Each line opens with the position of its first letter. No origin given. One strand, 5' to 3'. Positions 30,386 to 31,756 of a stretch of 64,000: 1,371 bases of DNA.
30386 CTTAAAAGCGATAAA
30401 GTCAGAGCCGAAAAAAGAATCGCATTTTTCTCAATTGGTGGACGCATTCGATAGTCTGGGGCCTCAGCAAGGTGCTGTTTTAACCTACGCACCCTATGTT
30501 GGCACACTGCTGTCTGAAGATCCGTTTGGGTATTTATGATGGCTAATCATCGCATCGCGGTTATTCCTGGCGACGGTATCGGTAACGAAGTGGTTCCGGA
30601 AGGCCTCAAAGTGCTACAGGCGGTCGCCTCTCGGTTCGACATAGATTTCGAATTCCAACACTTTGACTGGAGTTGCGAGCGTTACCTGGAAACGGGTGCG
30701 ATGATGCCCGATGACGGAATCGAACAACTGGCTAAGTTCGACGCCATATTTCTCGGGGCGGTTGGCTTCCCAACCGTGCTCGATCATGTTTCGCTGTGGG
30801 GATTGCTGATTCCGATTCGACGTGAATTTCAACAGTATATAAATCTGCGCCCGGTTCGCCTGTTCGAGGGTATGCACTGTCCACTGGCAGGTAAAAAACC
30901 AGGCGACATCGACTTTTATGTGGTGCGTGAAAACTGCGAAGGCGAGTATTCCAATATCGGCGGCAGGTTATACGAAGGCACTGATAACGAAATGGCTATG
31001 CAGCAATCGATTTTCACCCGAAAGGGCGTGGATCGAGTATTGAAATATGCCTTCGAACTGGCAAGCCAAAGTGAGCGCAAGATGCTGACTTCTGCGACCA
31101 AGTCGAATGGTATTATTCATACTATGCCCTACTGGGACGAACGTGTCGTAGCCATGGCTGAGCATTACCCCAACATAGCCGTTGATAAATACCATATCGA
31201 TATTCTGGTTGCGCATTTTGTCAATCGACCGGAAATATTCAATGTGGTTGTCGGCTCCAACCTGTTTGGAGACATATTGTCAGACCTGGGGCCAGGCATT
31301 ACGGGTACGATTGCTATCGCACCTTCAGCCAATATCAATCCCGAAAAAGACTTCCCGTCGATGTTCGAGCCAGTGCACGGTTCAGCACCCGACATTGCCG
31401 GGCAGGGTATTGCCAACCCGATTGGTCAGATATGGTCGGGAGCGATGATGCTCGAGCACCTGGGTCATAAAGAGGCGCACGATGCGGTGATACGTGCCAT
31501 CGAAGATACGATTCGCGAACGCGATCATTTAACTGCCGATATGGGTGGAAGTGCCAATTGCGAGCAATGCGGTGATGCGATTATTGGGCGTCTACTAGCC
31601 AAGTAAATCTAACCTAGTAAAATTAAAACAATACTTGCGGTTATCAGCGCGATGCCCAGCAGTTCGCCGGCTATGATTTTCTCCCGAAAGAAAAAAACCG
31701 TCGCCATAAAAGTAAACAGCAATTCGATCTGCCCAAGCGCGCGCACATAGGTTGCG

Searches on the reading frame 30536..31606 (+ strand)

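Call 36: search_protein_families(library=pfam, proteins=[window:30536-31606:+], max_evalue=0.00001)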
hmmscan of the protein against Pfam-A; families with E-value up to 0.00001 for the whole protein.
window:30536-31606:+ (356 aa): 1 family
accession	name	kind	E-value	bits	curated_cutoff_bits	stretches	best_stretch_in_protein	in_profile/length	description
PF00180.25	Iso_dh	-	3.7e-88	296.5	27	1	7-349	2-348/348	Isocitrate/isopropylmalate dehydrogenase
